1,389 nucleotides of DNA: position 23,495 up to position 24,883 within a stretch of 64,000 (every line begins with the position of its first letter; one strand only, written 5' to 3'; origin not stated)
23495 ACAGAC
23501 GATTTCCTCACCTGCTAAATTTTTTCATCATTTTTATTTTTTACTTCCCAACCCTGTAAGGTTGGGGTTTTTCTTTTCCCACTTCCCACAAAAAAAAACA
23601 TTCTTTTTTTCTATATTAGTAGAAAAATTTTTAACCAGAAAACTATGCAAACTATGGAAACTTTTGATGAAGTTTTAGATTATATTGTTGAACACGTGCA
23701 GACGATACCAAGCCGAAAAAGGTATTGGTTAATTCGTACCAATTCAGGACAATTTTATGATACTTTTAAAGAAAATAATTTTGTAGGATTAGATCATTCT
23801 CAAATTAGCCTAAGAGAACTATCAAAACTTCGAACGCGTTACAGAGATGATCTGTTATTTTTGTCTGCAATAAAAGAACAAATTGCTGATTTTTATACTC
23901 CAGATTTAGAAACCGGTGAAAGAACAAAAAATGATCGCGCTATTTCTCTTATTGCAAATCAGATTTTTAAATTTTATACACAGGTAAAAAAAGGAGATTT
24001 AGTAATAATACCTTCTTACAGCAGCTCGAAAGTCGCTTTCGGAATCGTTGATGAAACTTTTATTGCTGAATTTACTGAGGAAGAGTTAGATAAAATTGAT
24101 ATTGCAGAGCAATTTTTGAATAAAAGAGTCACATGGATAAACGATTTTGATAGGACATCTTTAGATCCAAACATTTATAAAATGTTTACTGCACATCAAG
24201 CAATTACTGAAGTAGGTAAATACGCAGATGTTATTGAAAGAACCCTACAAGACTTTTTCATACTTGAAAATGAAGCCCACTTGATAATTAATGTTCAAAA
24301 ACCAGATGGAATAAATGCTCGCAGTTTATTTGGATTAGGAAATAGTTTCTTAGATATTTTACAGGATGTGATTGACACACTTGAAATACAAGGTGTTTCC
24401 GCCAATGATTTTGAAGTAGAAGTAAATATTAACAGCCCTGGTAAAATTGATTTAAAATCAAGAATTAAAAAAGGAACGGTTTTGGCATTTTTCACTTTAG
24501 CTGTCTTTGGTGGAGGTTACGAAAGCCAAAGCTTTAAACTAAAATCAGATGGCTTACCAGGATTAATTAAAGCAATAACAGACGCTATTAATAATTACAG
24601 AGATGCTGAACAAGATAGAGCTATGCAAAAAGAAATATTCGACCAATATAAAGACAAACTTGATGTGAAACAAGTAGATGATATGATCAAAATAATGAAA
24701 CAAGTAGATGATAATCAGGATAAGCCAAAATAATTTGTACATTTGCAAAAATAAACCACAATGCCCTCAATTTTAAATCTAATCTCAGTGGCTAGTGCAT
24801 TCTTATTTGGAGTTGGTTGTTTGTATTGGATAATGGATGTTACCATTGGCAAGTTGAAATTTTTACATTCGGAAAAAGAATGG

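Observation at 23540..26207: Prophage moron cassettes, each with its own terminator and a duplicated ~53-bp promoter block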

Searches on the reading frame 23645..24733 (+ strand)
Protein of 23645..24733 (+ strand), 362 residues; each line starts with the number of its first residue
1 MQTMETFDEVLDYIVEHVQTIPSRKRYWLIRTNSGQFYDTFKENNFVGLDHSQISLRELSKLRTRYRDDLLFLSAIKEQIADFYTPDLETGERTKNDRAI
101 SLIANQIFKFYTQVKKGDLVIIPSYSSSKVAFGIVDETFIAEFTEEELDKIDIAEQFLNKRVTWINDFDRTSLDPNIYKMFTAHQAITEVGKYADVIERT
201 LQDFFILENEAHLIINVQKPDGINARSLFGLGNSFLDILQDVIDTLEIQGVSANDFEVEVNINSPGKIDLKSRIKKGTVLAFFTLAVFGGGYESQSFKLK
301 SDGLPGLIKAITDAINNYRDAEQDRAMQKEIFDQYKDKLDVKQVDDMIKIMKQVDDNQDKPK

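Call 6: search_protein_families(library=pfam, proteins=[window:23645-24733:+], max_evalue=0.01)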
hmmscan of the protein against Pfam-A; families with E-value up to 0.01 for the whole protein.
window:23645-24733:+ (362 aa): 1 family
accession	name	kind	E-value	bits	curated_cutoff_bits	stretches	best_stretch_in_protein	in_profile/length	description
PF07647.24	SAM_2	-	0.0058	17.2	20.5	0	28-60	12-45/66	SAM domain (Sterile alpha motif)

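Call 7: search_protein_families(library=phrogs, proteins=[window:23645-24733:+], max_evalue=0.01)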
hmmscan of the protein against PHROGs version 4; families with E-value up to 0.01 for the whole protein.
window:23645-24733:+ (362 aa): 1 family
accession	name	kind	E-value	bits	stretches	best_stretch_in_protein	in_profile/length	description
phrog_10226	-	unknown function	5.6e-54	184.6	1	11-352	6-348/369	-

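Call 8: search_protein_families(library=padloc, proteins=[window:23645-24733:+], max_evalue=0.1)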
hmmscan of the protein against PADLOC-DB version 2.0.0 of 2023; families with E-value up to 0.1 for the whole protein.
window:23645-24733:+ (362 aa): 3 families
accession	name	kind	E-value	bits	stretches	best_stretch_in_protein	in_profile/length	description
PDLC04806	PDC-S02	-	2.6e-12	44.7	1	26-202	3-159/324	-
PDLC04819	PDC-S02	-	1.9e-10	38.5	1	26-203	4-158/334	-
PDLC04815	PDC-S02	-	1.6e-09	35.6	1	91-192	50-145/346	-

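Call 9: search_protein_families(library=ncbifam, proteins=[window:23645-24733:+], max_evalue=0.1)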
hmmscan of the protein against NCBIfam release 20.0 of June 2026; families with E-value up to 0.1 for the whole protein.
window:23645-24733:+ (362 aa): 1 family
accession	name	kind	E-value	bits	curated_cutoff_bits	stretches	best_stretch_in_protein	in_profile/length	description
NF003431.1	PRK04940.1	equivalog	0.036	14.2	240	0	157-252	72-167/180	alpha/beta hydrolase YcfP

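Call 16: find_homologous_proteins(query=window:23645-24733:+)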
Query window:23645-24733:+ (362 aa): 65 proteins with E <= 0.001 among 2147 candidates.
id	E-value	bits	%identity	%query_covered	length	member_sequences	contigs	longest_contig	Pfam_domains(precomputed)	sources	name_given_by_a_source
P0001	1.6e-233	792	100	100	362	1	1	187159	-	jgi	-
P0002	6.2e-199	678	86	98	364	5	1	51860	-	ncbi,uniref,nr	ncbi:hypothetical protein NK356_15705 [Chryseobacterium sp. S0630]|uniref:hypothetical protein n=1 T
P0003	4.0e-162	557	69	99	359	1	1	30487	-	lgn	-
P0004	2.1e-149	515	68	98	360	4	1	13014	-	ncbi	-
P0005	6.6e-149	514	68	98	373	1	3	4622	-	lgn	-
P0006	3.7e-146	504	64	98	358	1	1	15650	-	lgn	-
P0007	1.3e-141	490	62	98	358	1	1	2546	-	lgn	-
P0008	7.5e-130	451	60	99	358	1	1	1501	-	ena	-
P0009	6.6e-129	448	60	99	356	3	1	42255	-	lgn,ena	-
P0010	5.3e-124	432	60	98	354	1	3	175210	-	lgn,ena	-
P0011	3.3e-118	413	56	98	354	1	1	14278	-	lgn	-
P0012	6.6e-117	408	56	98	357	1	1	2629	-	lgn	-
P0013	5.2e-111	389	54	98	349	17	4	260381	PF28530.1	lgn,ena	-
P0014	7.5e-111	388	53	98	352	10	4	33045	PF28530.1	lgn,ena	-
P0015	7.3e-110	385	52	99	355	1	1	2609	-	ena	-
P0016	1.7e-108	381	52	98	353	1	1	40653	PF28530.1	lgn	-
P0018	9.5e-107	375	52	99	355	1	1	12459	PF28530.1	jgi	-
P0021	8.2e-102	359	49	99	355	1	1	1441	PF28530.1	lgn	-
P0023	2.3e-101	357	49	99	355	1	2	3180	PF28530.1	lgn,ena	-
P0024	5.1e-101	356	50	99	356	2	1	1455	PF28530.1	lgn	-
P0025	2.7e-100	354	49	99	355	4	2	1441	PF28530.1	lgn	-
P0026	4.1e-100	353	48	99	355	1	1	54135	PF28530.1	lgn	-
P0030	8.7e-99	349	49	99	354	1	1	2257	PF28530.1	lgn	-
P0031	3.1e-98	347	49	99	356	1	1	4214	PF28530.1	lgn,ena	-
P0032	3.4e-98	347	46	99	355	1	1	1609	PF28530.1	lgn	-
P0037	2.9e-95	337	48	99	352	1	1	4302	PF28530.1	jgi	jgi:restriction system protein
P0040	1.1e-94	335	44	99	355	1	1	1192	PF28530.1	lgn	-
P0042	1.4e-94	335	46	99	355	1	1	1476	PF28530.1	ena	-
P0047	2.8e-89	318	45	99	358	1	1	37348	PF28530.1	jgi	jgi:restriction system protein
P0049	5.3e-86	307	43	99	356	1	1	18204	PF28530.1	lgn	-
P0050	4.6e-85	304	44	99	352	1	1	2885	PF28530.1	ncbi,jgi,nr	ncbi:MAG: hypothetical protein MUF43_13285 [Flavobacterium sp.]|jgi:hypothetical protein|nr:hypothet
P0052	4.2e-83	297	42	100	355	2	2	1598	PF28530.1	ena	-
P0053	5.6e-81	290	42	97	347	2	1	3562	PF28530.1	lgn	-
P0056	4.3e-79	284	41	99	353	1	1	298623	PF28530.1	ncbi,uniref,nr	ncbi:hypothetical protein [Niabella sp.]|uniref:hypothetical protein n=1 Tax=Niabella sp. TaxID=1962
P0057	2.1e-78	282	42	98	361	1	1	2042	PF28530.1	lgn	-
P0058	2.3e-78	282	42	97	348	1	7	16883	PF28530.1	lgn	-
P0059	3.0e-76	275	42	97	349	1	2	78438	PF28530.1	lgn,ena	-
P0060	8.5e-71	257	41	98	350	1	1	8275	PF28530.1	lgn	-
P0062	3.1e-27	114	30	76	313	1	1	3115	PF28530.1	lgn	-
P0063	1.6e-26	111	28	76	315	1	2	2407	PF28530.1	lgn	-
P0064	4.0e-26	110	26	79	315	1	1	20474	PF28530.1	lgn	-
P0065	6.4e-18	83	25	94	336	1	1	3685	PF28530.1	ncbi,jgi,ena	ncbi:MAG TPA: hypothetical protein VIG40_00185 [Tissierellaceae bacterium]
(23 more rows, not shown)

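Call 18: find_encoding_contigs(protein=P0002, flank=6000, max_places=3)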
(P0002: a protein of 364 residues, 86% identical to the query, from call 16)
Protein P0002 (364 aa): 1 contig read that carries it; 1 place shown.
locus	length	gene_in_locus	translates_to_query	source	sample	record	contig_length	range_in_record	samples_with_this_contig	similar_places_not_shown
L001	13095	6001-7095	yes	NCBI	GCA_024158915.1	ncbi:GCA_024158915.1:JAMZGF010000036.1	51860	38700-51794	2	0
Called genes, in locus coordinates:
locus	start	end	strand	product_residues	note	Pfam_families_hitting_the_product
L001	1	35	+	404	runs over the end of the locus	PF02222:ATP-grasp (weak), PF13535:ATP-grasp_4 (weak)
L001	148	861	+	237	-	PF00756:Esterase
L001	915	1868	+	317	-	-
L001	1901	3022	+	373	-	PF04107:GCS2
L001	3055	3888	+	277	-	PF00117:GATase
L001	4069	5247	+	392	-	-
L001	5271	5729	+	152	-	-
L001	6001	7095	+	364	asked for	-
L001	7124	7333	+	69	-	-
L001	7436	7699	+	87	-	-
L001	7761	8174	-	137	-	PF01510:Amidase_2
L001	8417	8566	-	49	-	-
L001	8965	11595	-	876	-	PF18921:Cyanophycin_syn, PF02786:CPSase_L_D2 (weak), PF08443:RimK, PF02222:ATP-grasp (weak), PF02955:GSH-S_ATP (weak), PF07478:Dala_Dala_lig_C (weak), PF08245:Mur_ligase_M, PF02875:Mur_ligase_C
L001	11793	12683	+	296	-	PF03575:Peptidase_S51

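Call 19: find_encoding_contigs(protein=P0003, flank=6000, max_places=3)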
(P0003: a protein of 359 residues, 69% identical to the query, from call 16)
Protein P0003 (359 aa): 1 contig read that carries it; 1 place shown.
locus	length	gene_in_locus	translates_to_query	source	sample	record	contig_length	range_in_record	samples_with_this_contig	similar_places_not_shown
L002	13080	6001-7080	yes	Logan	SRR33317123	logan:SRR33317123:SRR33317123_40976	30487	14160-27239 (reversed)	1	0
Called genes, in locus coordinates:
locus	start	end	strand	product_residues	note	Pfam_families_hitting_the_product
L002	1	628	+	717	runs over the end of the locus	-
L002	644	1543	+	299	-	-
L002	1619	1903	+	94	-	-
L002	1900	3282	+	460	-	-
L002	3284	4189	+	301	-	PF20459:DUF6712 (faint)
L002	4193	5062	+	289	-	-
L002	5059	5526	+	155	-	-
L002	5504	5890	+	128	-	-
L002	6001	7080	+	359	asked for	-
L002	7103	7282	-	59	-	-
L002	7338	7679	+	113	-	-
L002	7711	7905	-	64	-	-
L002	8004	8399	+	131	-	PF16747:Adhesin_E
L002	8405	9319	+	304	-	PF00929:RNase_T (weak), PF00533:BRCT (weak)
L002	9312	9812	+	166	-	-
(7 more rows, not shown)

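Call 52: search_solved_structures(query=A3, max_evalue=1)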
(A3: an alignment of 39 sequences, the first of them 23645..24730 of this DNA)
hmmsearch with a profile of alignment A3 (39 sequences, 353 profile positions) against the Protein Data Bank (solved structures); distinct sequences matched with E-value up to 1: 4.
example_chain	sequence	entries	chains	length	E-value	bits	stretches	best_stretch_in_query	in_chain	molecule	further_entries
5zgb_E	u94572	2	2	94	0.11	14.7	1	36-88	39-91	PsaE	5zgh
1cau_B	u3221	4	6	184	0.11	14.7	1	92-121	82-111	CANAVALIN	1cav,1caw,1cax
4bts_AI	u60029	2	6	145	0.2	13.8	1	277-338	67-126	40S RIBOSOMAL PROTEIN RPS16E | RPS16E, 40S RIBOSOMAL PROTEIN RPS16E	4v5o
2cau_A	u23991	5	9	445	0.31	13.2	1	92-121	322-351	PROTEIN (CANAVALIN) | Canavalin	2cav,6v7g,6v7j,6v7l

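Call 62: predict_structure(alignment_id=A3)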
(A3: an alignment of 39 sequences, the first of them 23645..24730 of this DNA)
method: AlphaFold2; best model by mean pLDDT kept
length: 362 residues; sequences in the alignment: 39
mean_pLDDT: 81.0   pTM: 0.74
mean pLDDT of the five models: 81.0, 79.1, 78.0, 77.5, 77.4
residues with pLDDT >= 90: 137; 70-90: 144; 50-70: 60; < 50: 21
segments of 3 or more residues with pLDDT < 50: 1-3, 293-302, 357-362
pLDDT, mean of each block of 10 residues (from residue 1): 71 88 93 88 92 86 94 95 76 80 94 96 91 94 83 74 92 82 86 91 90 81 76 87 92 90 76 94 81 46 63 78 66 57 55 49 37
secondary structure, 60 per line:
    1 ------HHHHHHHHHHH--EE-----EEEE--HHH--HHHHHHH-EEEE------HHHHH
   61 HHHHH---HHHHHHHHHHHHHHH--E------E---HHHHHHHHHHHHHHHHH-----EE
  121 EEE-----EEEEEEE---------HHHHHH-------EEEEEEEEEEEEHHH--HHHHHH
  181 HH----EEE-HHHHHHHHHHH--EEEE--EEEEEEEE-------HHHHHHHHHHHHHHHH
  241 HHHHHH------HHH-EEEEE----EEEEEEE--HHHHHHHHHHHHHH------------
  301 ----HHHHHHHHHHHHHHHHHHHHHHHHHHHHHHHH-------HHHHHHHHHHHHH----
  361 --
elements in order: H7-17 E27-30 H38-44 E46-49 H56-65 H69-83 H97-113 E119-123 E129-135 H145-150 E158-169 H175-182 E187-189 H191-201 E204-207 E210-217 H225-246 E257-261 E266-272 H275-288 H305-336 H344-356

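Call 82: find_encoding_contigs(protein=P0010, flank=5000, max_places=2)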
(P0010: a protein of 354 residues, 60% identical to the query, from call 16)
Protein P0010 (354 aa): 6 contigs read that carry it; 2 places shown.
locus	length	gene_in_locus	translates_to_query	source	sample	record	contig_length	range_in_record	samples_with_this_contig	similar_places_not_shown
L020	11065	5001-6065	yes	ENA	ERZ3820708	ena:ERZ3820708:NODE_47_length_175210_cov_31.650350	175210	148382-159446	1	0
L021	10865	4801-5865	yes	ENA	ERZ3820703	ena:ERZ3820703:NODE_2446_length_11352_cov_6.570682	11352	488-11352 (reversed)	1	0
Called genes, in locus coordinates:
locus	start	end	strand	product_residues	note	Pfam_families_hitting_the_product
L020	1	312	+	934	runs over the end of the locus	-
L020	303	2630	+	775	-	PF00962:A_deaminase (faint)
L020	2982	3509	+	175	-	PF14280:DUF4365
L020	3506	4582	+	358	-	-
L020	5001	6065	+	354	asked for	-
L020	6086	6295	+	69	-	-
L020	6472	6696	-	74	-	PF13744:HTH_37 (weak), PF24250:HVO_2718 (faint), PF13560:HTH_31, PF12844:HTH_19, PF01381:HTH_3, PF13443:HTH_26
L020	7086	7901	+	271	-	PF08281:Sigma70_r4_2 (weak), PF04545:Sigma70_r4 (faint)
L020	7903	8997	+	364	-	-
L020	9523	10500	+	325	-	PF01548:DEDD_Tnp_IS110, PF02371:Transposase_20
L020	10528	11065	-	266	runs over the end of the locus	-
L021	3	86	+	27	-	?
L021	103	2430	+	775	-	PF00962:A_deaminase (faint)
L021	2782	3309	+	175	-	PF14280:DUF4365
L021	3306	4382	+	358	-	-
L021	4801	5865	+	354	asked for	-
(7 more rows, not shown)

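Call 83: find_encoding_contigs(protein=P0013, flank=5000, max_places=2)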
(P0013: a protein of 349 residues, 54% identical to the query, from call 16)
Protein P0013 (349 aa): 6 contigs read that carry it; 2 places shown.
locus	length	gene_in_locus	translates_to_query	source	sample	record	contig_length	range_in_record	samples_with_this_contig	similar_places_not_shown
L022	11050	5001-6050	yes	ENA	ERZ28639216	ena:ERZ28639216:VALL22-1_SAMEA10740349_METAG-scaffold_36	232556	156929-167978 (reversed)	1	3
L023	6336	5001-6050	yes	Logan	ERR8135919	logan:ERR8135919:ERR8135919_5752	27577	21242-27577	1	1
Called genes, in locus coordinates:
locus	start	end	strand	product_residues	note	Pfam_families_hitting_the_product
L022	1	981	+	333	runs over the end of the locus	-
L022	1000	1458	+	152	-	-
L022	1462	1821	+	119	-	-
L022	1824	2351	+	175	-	PF05105:Phage_holin_4_1 (weak)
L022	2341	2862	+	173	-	-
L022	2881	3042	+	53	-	-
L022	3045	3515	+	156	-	PF13539:Peptidase_M15_4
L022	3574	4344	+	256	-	-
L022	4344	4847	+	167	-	-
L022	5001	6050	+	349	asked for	PF28530:DUF8426 (weak)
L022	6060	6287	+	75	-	-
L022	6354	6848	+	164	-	-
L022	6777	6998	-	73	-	-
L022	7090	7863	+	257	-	-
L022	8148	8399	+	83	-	-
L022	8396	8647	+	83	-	-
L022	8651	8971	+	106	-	-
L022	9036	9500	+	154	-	-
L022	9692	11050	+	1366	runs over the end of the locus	-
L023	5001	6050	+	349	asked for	PF28530:DUF8426 (weak)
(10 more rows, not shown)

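Call 84: find_encoding_contigs(protein=P0056, flank=5000, max_places=2)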
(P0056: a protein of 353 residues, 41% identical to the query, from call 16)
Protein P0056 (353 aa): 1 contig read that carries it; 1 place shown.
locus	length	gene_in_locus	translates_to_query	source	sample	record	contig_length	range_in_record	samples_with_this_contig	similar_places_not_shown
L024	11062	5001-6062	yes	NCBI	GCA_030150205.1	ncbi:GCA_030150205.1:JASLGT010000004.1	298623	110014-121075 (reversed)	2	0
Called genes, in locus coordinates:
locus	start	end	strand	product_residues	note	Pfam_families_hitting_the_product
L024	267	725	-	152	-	-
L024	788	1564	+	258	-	-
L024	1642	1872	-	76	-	-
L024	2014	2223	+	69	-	-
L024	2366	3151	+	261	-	-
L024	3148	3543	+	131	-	-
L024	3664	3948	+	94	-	-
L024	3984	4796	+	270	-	PF03544:TonB_C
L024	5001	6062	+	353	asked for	PF28530:DUF8426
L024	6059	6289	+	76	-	-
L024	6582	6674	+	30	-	-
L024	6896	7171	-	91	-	-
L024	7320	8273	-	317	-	PF20434:BD-FAE, PF01738:DLH (faint), PF07859:Abhydrolase_3, PF00326:Peptidase_S9 (weak)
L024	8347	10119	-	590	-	PF14322:SusD-like_3, PF07980:SusD_RagB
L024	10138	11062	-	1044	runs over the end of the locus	PF13620:CarboxypepD_reg (weak), PF13715:CarbopepD_reg_2, PF07715:Plug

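Call 112: search_protein_families(library=pfam, proteins=[L022:6354-6848:+, L022:7090-7863:+], max_evalue=0.01)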
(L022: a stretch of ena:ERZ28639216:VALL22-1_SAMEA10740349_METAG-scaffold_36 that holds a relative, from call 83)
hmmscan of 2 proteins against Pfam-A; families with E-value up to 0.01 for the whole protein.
L022:6354-6848:+ (164 aa): 1 family
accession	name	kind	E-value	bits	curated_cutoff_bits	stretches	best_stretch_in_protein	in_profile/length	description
PF06305.16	LapA_dom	-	0.0094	16.3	28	0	109-139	33-63/64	Lipopolysaccharide assembly protein A domain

L022:7090-7863:+ (257 aa): 1 family
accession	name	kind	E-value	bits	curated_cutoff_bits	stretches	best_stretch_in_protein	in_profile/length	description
PF05593.20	RHS_repeat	-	0.00074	20.3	22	0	218-248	10-37/38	RHS Repeat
